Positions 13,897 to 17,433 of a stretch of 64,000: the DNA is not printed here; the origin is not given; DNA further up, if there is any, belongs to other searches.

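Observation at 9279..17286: Three-gene module of giant m6A methyltransferase, small Cys-rich protein and PLD-SNF2 fusion: a stripped-down DISARM-like or novel R-M-like defence candidate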

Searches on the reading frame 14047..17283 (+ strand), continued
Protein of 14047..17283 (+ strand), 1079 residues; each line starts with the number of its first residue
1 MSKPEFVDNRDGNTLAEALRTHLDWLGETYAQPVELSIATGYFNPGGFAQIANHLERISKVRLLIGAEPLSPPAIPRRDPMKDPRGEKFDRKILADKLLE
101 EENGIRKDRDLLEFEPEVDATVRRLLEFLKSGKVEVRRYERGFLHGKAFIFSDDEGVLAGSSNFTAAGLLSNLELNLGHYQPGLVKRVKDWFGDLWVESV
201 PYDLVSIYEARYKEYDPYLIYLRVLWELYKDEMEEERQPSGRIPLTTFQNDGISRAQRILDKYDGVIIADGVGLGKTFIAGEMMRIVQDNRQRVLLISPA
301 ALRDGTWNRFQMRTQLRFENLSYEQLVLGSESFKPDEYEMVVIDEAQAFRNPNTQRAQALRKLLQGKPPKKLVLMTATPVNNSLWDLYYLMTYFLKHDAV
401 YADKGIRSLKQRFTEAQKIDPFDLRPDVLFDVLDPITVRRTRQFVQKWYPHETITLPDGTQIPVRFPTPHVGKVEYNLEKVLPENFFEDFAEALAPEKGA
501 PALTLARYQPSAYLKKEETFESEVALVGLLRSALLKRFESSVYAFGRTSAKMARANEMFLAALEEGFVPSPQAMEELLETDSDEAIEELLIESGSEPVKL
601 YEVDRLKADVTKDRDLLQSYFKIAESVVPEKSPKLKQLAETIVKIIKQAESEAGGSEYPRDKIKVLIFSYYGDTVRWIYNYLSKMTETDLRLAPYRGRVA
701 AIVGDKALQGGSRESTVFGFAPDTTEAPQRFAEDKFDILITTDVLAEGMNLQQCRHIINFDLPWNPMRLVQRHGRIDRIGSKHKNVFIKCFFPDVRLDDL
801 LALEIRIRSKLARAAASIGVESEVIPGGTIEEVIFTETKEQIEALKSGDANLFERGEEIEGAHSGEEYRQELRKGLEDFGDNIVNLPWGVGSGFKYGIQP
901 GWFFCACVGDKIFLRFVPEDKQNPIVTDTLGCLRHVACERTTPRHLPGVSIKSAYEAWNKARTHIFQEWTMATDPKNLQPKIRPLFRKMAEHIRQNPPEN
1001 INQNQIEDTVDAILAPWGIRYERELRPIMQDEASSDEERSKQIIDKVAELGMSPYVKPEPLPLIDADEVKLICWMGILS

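Call 41: search_protein_families(library=pfam, proteins=[L026:9968-13210:+, L026:13216-16800:+, L026:16921-19329:+, L026:19334-20461:+, L026:8974-9825:+, L029:9974-13147:+, L029:13163-16561:+, L029:16713-17393:+, L029:18001-18651:+], max_evalue=0.001)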
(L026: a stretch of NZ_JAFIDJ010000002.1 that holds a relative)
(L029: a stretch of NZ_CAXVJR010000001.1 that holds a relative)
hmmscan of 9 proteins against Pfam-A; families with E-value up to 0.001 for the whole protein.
L026:9968-13210:+ (1081 aa): 7 families
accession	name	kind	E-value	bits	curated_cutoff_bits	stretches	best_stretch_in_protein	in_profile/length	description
PF00176.29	SNF2-rel_dom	-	2.8e-15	56.6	24.9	1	346-504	113-250/290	SNF2-related domain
PF00271.37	Helicase_C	-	4.1e-14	53.2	23.5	1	743-791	62-110/110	Helicase conserved C-terminal domain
PF00270.35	DEAD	-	1.8e-08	34.7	26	1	348-406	103-166/167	DEAD/DEAH box helicase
PF13091.12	PLDc_2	-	1.4e-07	31.9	27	1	144-214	67-132/132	PLD-like domain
PF04851.21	ResIII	-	3.2e-06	27.6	22.5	1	354-399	119-162/164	Type III restriction enzyme, res subunit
PF09565.16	RE_NgoFVII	-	0.00017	21.4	23.8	0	143-203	79-138/162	NgoFVII restriction endonuclease N-terminal PLD domain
PF13401.12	AAA_22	-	0.00038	21.2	27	0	299-395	14-121/130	AAA domain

L026:13216-16800:+ (1195 aa): 4 families
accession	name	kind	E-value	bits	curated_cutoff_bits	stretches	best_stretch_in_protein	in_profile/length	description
PF07669.17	Eco57I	-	1.6e-42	146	25.3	1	585-805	2-171/171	Eco57I restriction-modification methylase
PF12950.13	TaqI_C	-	2.7e-12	47.4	26.5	1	920-1075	1-118/118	TaqI-like C-terminal specificity domain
PF02384.22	N6_Mtase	-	3.5e-10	40.1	20.4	0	706-823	121-236/311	N-6 DNA Methylase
PF20473.4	MmeI_Mtase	-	1.5e-06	28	27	1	510-758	14-185/259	MmeI, DNA-methyltransferase domain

L026:16921-19329:+ (803 aa): 2 families
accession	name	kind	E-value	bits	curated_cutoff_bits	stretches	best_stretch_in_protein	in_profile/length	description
PF00012.26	HSP70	-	2.3e-31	109.2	20.6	1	134-610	109-510/599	Hsp70 protein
PF14559.12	TPR_19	-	0.00013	22.7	25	0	618-667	4-54/68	Tetratricopeptide repeat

L026:19334-20461:+ (376 aa): 14 families
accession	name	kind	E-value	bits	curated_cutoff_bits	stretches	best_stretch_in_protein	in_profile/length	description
PF01443.25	Viral_helicase1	-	9.1e-18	65.3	21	2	37-161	2-127/228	Viral superfamily 1 RNA helicase core domain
PF13361.12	UvrD_C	-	6.5e-10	39.4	25.6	1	280-344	277-349/350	UvrD-like helicase C-terminal domain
PF13604.12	AAA_30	-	2.8e-07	30.9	27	1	16-170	2-165/191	AAA domain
PF13538.12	UvrD_C_2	-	6.4e-07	29.6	27.4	1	291-340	3-51/52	UvrD-like helicase C-terminal domain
PF13086.12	AAA_11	-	1.3e-06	28.9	27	0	90-132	206-249/257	AAA domain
PF13173.12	AAA_14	-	1.8e-06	28.4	27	1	35-115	4-82/129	AAA domain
PF13245.12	AAA_19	-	2.2e-06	28.3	25.1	1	33-134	11-130/134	AAA domain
PF13401.12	AAA_22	-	2.3e-06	28.4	27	0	32-122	4-109/130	AAA domain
PF04851.21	ResIII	-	1.3e-05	25.6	22.5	1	16-74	4-68/164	Type III restriction enzyme, res subunit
PF25199.1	nSTAND_NTPase5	-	0.00013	22.3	34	1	30-118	38-117/145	Novel STAND NTPase 5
PF09848.15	SLFN-g3_helicase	-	0.00013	21.8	24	1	34-111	2-93/354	Schlafen group 3, DNA/RNA helicase domain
PF13479.12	AAA_24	-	0.00022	21.6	27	1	35-123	4-90/195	AAA domain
PF02562.22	PhoH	-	0.00029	20.8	27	0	18-68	7-55/205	PhoH-like protein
PF00580.27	UvrD-helicase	-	0.00054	20.2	23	0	96-148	211-267/271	UvrD/REP helicase N-terminal domain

L026:8974-9825:+ (284 aa): 1 family
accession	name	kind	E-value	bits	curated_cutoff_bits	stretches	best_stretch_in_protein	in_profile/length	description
PF08800.15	BT4734-like_N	-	1.1e-08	35.7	22.4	1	54-174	2-134/134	BT4734-like, N-terminal domain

L029:9974-13147:+ (1058 aa): 7 families
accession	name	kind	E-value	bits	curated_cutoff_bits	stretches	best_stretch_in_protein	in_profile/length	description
PF00271.37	Helicase_C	-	2.6e-21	76.4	23.5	1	657-765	11-110/110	Helicase conserved C-terminal domain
PF13091.12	PLDc_2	-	2.5e-07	31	27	1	93-198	48-132/132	PLD-like domain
PF00176.29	SNF2-rel_dom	-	5.2e-07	29.5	24.9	1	345-489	126-250/290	SNF2-related domain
PF09565.16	RE_NgoFVII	-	2.8e-06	27.2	23.8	1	118-205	71-156/162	NgoFVII restriction endonuclease N-terminal PLD domain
PF22590.2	Cas3-like_C_2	-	7.3e-06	26.7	27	1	665-764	6-104/106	CRISPR-associated nuclease/helicase Cas3, C-terminal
PF00270.35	DEAD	-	0.00019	21.6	26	0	332-386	103-163/167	DEAD/DEAH box helicase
PF04851.21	ResIII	-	0.00086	19.7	22.5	0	339-384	120-163/164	Type III restriction enzyme, res subunit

L029:13163-16561:+ (1133 aa): 4 families
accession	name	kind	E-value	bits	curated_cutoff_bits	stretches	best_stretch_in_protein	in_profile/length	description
PF07669.17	Eco57I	-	1.7e-23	84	25.3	1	586-846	2-165/171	Eco57I restriction-modification methylase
PF02384.22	N6_Mtase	-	1.7e-11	44.4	20.4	1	757-868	120-236/311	N-6 DNA Methylase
PF12950.13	TaqI_C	-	3e-09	37.6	26.5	1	944-1067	2-116/118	TaqI-like C-terminal specificity domain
PF01170.24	UPF0020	-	0.00073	19.7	22.3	0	756-780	115-139/197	RMKL-like, methyltransferase domain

L029:16713-17393:+ (227 aa): 0 families

L029:18001-18651:+ (217 aa): 4 families
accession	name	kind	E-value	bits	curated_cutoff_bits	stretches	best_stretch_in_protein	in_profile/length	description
PF04542.20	Sigma70_r2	-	5e-11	42.7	24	1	31-99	1-69/71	Sigma-70 region 2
PF08281.18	Sigma70_r4_2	-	2.6e-08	33.8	25.7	1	151-197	7-54/54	Sigma-70, region 4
PF06056.18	Terminase_5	-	0.00077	19.8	20.3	0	164-195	8-39/58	Putative ATPase subunit of terminase (gpP-like)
PF12645.13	HTH_16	-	0.0009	19.7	22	0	15-72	2-65/65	Helix-turn-helix domain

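Call 59: search_dna_similar(query=window:14047-17283:+, collection=plasmids, mode=protein, max_rows=25, max_evalue=1e-30)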
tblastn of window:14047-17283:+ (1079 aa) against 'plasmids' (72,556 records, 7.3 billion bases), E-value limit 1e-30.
Records with a match: 160; places in all: 160; records where one place covers at least 80% of the query: 22.
Best place of each record, by identity: <60% 160.
By first word of the organism name: Enterococcus 18; Bacillus 15; Listeria 15; Escherichia 14; Acinetobacter 11; Rhodococcus 6; Lactococcus 6; Paenarthrobacter 3; Nostoc 3; Lactiplantibacillus 3; and 55 more.
By predicted mobility (MOB-suite, as given by PLSDB): non-mobilizable 87; mobilizable 43; conjugative 30.
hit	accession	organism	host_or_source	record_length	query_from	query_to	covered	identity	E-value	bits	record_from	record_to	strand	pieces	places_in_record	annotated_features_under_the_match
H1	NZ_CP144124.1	Halalkalicoccus sp. CGA53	cell culture,sediment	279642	2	1077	100%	48.8%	0e+0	1026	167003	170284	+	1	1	helicase-related protein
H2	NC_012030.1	Halorubrum lacusprofundi ATCC 49239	-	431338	3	1075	99%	48.8%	0e+0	1025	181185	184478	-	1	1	helicase-related protein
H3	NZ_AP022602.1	Mycobacterium gallinarum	-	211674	3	1078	100%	46.0%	0e+0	808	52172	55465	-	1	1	helicase-related protein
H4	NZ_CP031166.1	Euzebya pacifica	-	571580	3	1078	100%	44.7%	0e+0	851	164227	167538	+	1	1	helicase-related protein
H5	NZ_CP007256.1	Rhodococcus erythropolis R138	Hydroponic pots with potatoes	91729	3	1077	100%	43.4%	0e+0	791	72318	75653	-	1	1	helicase-related protein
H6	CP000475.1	Paenarthrobacter aurescens TC1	-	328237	36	1077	97%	36.5%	0e+0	603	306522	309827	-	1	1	helicase, SNF2 family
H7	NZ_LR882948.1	Planktothrix agardhii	-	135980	1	1074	100%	27.9%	1e-87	318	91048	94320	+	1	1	SNF2-related protein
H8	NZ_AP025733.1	Nostoc cf. commune SO-36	-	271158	1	989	92%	28.5%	3e-88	320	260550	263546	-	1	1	helicase-related protein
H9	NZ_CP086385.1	Deinococcus radiophilus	Harpadon nehereus,cell culture,2 Mrad ...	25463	4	944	87%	29.9%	2e-94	339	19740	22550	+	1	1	helicase-related protein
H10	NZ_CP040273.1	Nostoc sp. C052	Blasia pusilla,pure culture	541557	1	989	92%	28.4%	6e-87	316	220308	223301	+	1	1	helicase-related protein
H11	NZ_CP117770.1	Nostoc sp. UHCC 0926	whole organism,lichen surface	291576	1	989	92%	28.3%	2e-89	323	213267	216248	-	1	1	helicase-related protein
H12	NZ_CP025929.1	Microcystis aeruginosa NIES-2481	cell culture,freshwater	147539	1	989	92%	28.1%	5e-89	323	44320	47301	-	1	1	helicase-related protein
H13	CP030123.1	Brasilonema octagenarum UFV-E1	Eucalyptus grandis,mixed culture,leaves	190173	1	989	92%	27.6%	2e-90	327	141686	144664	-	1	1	helicase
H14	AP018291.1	Calothrix sp. NIES-4105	-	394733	1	918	85%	29.3%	6e-89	323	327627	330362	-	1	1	putative helicase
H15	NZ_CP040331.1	Natrinema versiforme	-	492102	36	927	83%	27.8%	1e-62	241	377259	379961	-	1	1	helicase-related protein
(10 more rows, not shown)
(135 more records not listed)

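Call 60: get_annotated_region(hit=H2, flank=9000)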
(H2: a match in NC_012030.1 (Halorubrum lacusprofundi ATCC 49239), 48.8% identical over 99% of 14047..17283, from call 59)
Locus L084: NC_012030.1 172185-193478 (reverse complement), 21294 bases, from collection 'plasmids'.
description: Halorubrum lacusprofundi ATCC 49239 plasmid pHLAC01, complete sequence
organism: Halorubrum lacusprofundi ATCC 49239 (NCBI taxid 416348)
taxonomy: Archaea; Euryarchaeota; Halobacteria; Halobacteriales; Haloferacaceae; Halorubrum; Halorubrum lacusprofundi; Halorubrum lacusprofundi ATCC 49239
host: -; source: -; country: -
typing (MOB-suite, as given by PLSDB): non-mobilizable; mating-pair formation MPF_unknown
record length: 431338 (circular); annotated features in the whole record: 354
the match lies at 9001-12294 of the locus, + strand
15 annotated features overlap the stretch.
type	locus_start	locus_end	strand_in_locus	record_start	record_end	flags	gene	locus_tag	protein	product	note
CDS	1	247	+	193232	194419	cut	arsB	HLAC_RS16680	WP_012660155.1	ACR3 family arsenite efflux transporter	GO:0046685 - response to arsenic-containing substance [Evidence IEA]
CDS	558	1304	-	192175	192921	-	-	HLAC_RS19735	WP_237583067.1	Fic family protein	-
CDS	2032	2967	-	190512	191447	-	-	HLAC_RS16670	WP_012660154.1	transposase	GO:0006313 - DNA transposition [Evidence IEA]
CDS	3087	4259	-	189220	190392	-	-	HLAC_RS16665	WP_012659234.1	ISH3-like element ISHla8 family transposase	GO:0006313 - DNA transposition [Evidence IEA]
CDS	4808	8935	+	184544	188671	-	-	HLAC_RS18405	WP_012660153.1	hypothetical protein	-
CDS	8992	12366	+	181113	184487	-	-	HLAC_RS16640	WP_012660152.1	helicase-related protein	-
CDS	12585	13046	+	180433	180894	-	-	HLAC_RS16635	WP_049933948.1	hypothetical protein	-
CDS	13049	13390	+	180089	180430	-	-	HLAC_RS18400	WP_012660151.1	hypothetical protein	-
CDS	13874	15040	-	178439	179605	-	-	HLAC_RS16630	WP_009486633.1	ISH3-like element ISHla1 family transposase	GO:0006313 - DNA transposition [Evidence IEA]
CDS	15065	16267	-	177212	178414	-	-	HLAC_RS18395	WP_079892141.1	hypothetical protein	-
CDS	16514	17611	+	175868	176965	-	-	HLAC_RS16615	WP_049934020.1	hypothetical protein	-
CDS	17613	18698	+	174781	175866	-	-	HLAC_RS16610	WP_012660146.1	hypothetical protein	-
CDS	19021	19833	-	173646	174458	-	-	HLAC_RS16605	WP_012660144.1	hypothetical protein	-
CDS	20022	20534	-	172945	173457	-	-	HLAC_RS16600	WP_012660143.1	hypothetical protein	-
CDS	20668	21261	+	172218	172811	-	-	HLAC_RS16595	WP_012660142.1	hypothetical protein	-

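Call 61: get_annotated_region(hit=H5, flank=9000)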
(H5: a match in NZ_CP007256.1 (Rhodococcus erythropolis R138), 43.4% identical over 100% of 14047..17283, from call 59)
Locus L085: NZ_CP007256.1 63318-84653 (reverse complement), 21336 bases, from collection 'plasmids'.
description: Rhodococcus erythropolis R138 plasmid pCRE138, complete sequence
organism: Rhodococcus erythropolis R138 (NCBI taxid 1289591)
taxonomy: Bacteria; Actinomycetota; Actinomycetes; Mycobacteriales; Nocardiaceae; Rhodococcus; Rhodococcus erythropolis; Rhodococcus erythropolis R138
host: -; source: Hydroponic pots with potatoes; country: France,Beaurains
typing (MOB-suite, as given by PLSDB): mobilizable; replicon rep_cluster_1311; relaxase MOBP
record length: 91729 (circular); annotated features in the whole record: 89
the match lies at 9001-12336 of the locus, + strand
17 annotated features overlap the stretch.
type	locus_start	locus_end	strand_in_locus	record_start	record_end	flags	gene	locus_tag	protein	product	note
CDS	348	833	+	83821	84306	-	-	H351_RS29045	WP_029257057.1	hypothetical protein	-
CDS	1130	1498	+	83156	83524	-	-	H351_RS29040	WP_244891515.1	hypothetical protein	-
CDS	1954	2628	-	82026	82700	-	-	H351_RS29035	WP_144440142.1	hypothetical protein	-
CDS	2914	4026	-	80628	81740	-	-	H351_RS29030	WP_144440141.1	DUF3320 domain-containing protein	-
CDS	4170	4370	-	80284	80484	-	-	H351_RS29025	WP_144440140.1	hypothetical protein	-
CDS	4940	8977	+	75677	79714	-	-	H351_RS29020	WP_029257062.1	hypothetical protein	-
CDS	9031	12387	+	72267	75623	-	-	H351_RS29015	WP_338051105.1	helicase-related protein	-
CDS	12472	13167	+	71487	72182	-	-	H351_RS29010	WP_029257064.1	TetR/AcrR family transcriptional regulator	GO:0006355 - regulation of DNA-templated transcription [Evidence IEA]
CDS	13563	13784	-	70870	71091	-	-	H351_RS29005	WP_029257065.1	hypothetical protein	-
CDS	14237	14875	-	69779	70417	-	-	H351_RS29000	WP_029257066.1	hypothetical protein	-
CDS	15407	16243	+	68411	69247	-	-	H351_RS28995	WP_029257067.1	PASTA domain-containing protein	-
CDS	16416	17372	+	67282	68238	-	-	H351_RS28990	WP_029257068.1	recombinase family protein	GO:0006310 - DNA recombination [Evidence IEA]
CDS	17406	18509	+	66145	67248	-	-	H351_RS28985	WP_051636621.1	GIY-YIG nuclease family protein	-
CDS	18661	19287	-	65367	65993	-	-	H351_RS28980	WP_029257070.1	hypothetical protein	-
CDS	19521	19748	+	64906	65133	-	-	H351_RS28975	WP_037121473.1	hypothetical protein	-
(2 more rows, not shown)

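Call 90: search_solved_structures(query=A1, max_evalue=0.000001)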
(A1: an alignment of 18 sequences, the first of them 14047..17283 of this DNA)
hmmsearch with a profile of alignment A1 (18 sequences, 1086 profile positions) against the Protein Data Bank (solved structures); distinct sequences matched with E-value up to 0.000001: 31.
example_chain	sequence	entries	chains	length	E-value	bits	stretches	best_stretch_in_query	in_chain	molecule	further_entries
8so8_A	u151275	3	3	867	6.1e-16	60.6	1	681-797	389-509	RNA polymerase-associated protein RapA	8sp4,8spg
6bog_A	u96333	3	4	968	8.7e-16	60.1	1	681-797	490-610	RNA polymerase-associated protein RapA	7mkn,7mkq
7m8e_F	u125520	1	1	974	8.9e-16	60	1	681-797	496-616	RNA polymerase-associated protein RapA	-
4s20_K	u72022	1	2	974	8.9e-16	60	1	681-797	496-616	RNA polymerase-associated protein RapA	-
8t0l_F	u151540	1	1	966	1.2e-14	56.3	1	681-797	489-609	RNA polymerase-associated protein RapA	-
1z63_A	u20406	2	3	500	5.3e-12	47.5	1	246-402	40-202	Helicase of the snf2/rad54 family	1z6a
8qy7_A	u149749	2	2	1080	1e-10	43.3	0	745-816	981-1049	DEAD/DEAH box helicase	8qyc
9el5_A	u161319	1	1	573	1.3e-10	42.9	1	638-785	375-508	Fanconi anemia group M protein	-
6pwf_K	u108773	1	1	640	1.7e-09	39.2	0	740-834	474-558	chromatin remodeling factor ISWI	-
5jxr_A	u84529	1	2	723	3.2e-09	38.3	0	740-832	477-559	Chromatin-remodeling complex ATPase-like protein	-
6fhs_G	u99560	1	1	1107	7.1e-09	37.2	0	337-456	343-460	Ino80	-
8oo7_G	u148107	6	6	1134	7.2e-09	37.2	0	337-456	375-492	Chromatin-remodeling ATPase Ino80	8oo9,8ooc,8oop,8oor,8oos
8atf_G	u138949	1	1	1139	7.4e-09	37.1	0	337-456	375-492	Ino80 ATPase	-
6iro_L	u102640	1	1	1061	2.3e-08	35.5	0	338-454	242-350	ISWI chromatin-remodeling complex ATPase ISW1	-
7x3t_V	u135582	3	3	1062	2.3e-08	35.5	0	338-454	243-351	ISWI chromatin-remodeling complex ATPase ISW1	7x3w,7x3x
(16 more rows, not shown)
